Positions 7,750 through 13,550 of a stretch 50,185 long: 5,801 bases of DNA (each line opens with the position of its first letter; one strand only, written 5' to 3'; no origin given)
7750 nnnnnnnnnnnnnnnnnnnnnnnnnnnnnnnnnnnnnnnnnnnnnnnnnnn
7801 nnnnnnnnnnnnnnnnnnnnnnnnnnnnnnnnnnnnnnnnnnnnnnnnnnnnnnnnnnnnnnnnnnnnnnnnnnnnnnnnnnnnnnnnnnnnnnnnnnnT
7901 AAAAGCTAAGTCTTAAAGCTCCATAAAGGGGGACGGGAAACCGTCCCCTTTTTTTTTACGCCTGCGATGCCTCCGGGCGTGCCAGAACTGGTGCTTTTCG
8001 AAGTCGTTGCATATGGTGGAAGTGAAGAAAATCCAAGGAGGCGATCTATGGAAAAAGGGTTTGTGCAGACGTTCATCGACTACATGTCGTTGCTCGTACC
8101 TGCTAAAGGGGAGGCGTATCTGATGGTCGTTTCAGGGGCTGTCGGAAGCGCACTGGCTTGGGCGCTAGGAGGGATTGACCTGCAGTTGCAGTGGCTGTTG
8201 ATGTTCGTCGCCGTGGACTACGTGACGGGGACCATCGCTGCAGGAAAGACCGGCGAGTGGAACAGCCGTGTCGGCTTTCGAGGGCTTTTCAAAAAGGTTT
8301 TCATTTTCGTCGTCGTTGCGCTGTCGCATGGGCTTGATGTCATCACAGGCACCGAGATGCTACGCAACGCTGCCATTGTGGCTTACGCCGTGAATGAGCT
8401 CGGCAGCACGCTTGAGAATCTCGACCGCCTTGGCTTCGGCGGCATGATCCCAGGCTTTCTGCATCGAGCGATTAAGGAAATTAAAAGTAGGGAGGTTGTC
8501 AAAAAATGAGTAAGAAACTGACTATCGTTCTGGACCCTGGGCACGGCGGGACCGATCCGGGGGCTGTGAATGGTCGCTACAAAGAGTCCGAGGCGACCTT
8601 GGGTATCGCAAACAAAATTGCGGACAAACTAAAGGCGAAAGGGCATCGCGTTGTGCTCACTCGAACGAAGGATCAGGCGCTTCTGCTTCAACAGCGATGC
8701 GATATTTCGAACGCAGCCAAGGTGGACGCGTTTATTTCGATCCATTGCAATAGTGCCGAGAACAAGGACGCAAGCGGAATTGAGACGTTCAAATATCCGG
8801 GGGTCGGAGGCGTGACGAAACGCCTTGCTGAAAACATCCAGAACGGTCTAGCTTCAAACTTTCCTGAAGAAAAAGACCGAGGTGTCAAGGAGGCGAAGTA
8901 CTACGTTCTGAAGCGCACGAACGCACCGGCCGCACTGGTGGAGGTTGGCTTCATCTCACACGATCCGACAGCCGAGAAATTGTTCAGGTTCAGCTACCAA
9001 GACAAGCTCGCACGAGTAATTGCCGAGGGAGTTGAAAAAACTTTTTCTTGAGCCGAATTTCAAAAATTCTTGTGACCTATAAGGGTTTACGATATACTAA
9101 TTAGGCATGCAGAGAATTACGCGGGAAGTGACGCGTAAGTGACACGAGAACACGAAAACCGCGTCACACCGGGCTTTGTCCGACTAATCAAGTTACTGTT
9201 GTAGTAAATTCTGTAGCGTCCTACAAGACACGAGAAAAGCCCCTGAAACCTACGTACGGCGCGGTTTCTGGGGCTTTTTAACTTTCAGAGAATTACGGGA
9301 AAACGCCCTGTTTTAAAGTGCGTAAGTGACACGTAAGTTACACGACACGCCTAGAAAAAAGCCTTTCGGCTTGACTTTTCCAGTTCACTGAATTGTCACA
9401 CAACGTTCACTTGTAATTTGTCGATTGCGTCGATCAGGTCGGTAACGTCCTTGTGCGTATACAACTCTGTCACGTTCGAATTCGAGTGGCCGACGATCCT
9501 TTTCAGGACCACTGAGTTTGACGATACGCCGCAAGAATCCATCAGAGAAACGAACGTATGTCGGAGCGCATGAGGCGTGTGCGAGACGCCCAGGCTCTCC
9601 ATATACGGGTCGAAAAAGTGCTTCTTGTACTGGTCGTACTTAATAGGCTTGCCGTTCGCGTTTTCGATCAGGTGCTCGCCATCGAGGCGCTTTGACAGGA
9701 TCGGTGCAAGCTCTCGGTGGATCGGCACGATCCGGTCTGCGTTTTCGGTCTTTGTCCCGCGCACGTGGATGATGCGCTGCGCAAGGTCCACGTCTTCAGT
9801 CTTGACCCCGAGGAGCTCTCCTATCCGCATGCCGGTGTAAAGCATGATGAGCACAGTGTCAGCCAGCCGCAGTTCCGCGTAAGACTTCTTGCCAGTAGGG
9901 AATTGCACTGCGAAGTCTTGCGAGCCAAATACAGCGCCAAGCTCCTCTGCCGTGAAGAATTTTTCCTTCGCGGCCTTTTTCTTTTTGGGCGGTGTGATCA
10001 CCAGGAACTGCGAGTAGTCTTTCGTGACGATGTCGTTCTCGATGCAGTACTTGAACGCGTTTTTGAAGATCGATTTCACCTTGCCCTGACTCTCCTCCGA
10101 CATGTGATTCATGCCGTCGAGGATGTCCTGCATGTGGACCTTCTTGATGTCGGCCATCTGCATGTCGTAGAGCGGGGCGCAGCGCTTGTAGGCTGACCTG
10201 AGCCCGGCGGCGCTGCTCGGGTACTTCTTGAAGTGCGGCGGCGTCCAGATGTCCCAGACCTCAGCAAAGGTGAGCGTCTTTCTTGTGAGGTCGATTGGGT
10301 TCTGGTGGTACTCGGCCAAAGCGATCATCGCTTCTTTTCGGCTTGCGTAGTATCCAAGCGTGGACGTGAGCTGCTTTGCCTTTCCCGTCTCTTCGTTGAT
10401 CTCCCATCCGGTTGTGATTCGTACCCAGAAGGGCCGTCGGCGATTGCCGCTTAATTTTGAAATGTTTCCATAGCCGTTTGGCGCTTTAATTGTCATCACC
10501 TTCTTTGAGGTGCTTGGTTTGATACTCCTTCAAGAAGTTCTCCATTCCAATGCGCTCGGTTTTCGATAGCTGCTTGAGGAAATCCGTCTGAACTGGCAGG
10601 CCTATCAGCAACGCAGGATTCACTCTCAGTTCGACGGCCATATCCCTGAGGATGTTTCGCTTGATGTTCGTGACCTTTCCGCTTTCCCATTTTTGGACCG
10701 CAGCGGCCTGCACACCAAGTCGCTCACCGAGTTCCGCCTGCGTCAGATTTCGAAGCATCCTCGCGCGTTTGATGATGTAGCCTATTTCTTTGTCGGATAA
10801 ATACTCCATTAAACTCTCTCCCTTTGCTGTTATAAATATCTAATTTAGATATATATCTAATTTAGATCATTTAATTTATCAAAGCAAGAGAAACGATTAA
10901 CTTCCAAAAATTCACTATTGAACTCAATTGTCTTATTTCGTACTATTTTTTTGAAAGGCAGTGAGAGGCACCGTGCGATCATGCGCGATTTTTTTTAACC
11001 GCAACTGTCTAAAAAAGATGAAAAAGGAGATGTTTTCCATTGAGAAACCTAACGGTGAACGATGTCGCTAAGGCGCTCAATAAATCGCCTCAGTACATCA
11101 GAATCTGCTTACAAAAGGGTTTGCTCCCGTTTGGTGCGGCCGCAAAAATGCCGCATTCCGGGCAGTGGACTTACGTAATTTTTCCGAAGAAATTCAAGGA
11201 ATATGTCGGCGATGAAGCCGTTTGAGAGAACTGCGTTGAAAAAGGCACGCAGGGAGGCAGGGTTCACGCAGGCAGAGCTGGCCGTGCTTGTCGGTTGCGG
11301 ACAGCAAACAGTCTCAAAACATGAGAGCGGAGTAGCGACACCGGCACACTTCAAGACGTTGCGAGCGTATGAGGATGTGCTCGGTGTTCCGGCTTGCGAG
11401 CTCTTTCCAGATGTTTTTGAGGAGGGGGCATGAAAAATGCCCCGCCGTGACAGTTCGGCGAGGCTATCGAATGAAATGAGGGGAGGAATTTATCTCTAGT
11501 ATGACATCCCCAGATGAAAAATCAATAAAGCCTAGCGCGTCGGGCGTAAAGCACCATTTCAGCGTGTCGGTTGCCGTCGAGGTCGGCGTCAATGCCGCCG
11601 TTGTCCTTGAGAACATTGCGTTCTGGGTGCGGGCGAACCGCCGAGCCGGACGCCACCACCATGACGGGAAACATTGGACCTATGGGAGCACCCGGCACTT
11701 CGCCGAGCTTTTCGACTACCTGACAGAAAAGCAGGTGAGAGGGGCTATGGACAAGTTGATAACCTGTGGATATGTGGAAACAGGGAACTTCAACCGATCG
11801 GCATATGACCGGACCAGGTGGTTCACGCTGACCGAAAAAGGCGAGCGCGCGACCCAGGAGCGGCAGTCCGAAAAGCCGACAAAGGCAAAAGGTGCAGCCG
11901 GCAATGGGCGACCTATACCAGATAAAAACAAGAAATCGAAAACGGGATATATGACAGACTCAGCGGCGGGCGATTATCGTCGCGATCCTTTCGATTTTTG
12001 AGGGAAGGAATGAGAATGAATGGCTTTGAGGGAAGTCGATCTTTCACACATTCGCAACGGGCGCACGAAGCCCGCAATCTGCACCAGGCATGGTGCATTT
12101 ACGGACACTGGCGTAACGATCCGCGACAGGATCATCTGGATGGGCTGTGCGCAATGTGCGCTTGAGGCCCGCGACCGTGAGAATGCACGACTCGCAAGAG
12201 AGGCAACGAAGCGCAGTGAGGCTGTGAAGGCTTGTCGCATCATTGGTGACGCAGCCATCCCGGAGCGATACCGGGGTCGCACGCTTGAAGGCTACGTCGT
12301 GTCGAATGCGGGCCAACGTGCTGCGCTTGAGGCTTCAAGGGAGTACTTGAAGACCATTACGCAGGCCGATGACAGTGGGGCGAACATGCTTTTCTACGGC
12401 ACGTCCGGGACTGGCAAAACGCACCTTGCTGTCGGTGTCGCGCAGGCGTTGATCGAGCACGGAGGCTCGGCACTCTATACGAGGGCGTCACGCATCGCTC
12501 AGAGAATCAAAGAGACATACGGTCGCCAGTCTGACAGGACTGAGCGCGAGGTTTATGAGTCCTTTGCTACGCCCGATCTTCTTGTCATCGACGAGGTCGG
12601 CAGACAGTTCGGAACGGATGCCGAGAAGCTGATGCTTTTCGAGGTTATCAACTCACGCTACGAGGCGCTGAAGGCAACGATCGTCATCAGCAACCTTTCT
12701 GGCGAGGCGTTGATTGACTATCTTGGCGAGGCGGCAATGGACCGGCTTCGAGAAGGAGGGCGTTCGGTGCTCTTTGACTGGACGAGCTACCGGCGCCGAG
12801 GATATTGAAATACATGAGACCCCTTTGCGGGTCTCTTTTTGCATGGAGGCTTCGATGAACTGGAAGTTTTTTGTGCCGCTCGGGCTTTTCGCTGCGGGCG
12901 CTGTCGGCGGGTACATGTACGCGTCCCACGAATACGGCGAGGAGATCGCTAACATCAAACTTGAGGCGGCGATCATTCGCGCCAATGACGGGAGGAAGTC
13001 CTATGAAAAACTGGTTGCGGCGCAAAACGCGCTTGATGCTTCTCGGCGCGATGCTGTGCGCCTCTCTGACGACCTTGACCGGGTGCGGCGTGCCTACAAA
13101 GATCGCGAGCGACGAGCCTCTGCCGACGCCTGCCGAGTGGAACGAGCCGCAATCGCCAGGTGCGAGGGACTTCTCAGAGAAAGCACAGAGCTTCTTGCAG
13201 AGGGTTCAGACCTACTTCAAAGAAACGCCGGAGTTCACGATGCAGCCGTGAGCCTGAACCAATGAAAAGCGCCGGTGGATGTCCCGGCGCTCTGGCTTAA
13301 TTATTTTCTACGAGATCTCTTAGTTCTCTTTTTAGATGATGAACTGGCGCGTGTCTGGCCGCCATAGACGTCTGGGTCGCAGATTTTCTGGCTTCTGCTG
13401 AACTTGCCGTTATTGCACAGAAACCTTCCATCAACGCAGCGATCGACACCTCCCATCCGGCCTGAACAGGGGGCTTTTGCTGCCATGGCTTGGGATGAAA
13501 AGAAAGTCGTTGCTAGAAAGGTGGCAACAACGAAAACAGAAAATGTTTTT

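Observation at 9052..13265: A second, self-contained integrase-immunity-replication module splits the lysis cassette (endolysin | 3.8 kb | Rz/Rz1)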

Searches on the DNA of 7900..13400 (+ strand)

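Call 3: search_dna_similar(query=window:7900-13400:+, collection=phages, mode=near, max_rows=30)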
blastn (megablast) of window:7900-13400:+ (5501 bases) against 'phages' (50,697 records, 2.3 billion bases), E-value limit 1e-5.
No match.
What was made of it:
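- Tried and rejected: Megablast of 7900-13400 against GenBank phages: no hit (call 3).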

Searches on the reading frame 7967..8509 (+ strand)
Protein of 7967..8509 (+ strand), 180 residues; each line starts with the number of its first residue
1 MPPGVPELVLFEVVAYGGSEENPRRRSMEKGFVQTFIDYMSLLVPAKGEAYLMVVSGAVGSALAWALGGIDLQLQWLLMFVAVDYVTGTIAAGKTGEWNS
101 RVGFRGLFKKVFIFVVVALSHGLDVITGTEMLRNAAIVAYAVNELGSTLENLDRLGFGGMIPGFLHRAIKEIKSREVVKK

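Call 4: search_protein_families(library=pfam, proteins=[window:7967-8509:+], max_evalue=0.01)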
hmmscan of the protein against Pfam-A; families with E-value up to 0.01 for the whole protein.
window:7967-8509:+ (180 aa): 1 family
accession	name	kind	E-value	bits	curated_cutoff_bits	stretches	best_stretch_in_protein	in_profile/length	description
PF05105.17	Phage_holin_4_1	-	6.6e-32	110.5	22.2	1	62-173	2-115/116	Bacteriophage holin family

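Call 6: search_protein_families(library=phrogs, proteins=[window:7967-8509:+], max_evalue=0.01)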
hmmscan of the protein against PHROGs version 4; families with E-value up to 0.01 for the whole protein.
window:7967-8509:+ (180 aa): 2 families
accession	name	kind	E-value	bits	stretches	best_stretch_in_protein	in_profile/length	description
phrog_199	-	lysis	7.9e-22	78.7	1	50-176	6-131/545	holin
phrog_21233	-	unknown function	1.1e-11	45.6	1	53-115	9-71/72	-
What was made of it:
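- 8048..8509 (+): Holin. Phage_holin_4_1 6.6e-32 (call 4); phrog_199 (call 6).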

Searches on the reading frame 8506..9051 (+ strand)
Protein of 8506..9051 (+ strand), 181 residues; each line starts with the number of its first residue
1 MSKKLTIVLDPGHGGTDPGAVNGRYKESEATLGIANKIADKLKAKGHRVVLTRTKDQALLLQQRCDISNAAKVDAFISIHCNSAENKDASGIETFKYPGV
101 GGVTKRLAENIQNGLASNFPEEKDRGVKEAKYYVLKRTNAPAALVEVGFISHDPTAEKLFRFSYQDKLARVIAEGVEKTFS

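Call 4: search_protein_families(library=pfam, proteins=[window:8506-9051:+], max_evalue=0.01)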
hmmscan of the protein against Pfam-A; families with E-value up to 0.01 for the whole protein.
window:8506-9051:+ (181 aa): 1 family
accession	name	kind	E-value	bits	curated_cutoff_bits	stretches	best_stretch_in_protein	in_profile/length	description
PF01520.23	Amidase_3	-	6.6e-52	176.5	27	1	7-177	1-173/174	N-acetylmuramoyl-L-alanine amidase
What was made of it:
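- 8506..9051 (+): Endolysin (N-acetylmuramoyl-L-alanine amidase). Amidase_3 6.6e-52 (call 4).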

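Call 6: search_protein_families(library=phrogs, proteins=[window:8506-9051:+], max_evalue=0.01)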
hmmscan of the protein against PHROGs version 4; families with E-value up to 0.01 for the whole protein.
window:8506-9051:+ (181 aa): 4 families
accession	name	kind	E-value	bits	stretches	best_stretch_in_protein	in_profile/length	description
phrog_435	-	lysis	1.9e-54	186.6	1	3-178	111-283/556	endolysin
phrog_2742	-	lysis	3.2e-29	103.4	1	7-179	4-180/318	endolysin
phrog_489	-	lysis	7.8e-15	55.6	1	2-177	162-349/459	endolysin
phrog_12727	-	lysis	1.2e-13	52.1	1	6-179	164-341/393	endolysin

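Call 11: find_encoding_contigs(protein=window:8506-9051:+, flank=10000, max_places=10)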
Protein window:8506-9051:+ (181 aa): 23 contigs read that carry it; 10 places shown.
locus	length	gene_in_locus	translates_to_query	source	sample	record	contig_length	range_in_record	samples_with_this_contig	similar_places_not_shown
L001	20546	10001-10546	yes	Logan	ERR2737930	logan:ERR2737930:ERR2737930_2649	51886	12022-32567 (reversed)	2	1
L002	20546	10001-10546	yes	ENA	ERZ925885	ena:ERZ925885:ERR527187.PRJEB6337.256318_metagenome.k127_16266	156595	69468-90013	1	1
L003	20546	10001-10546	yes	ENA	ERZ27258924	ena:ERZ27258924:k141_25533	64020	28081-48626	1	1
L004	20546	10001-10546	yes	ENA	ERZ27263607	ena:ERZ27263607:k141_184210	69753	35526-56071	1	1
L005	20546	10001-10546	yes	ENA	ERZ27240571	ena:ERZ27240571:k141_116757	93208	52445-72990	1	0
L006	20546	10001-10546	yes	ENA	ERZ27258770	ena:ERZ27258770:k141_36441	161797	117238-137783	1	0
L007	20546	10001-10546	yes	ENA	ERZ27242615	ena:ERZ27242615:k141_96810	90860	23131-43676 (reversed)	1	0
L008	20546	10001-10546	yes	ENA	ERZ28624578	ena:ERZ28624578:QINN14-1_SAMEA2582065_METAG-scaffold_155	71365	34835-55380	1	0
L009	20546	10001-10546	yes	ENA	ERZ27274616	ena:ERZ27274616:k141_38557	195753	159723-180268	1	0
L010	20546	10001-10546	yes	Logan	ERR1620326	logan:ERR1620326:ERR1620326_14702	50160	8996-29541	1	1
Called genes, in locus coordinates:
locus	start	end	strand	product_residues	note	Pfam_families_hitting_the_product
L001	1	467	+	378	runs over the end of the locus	PF26776:Baseplate_J_N (weak), PF04865:Baseplate_J, PF26078:Baseplate_J_M, PF26079:Baseplate_J_C (weak)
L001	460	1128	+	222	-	PF09684:Tail_P2_I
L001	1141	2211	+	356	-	PF12571:Phage_tail_fib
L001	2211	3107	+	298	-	PF12571:Phage_tail_fib (weak), PF21882:Gp53-like_C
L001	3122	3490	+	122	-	-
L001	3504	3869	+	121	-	-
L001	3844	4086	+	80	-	-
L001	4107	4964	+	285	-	-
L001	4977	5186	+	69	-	-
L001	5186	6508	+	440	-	-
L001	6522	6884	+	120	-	PF16778:Phage_tail_APC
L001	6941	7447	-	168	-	PF04488:Gly_transf_sug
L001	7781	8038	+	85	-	-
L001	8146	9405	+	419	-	PF01391:Collagen, PF13884:Peptidase_S74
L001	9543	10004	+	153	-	PF05105:Phage_holin_4_1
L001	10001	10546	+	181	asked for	PF01520:Amidase_3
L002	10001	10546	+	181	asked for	PF01520:Amidase_3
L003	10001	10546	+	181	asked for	PF01520:Amidase_3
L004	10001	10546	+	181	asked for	PF01520:Amidase_3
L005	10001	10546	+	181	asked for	PF01520:Amidase_3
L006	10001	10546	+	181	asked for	PF01520:Amidase_3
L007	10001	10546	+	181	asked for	PF01520:Amidase_3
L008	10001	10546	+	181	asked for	PF01520:Amidase_3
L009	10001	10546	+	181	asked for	PF01520:Amidase_3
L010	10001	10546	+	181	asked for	PF01520:Amidase_3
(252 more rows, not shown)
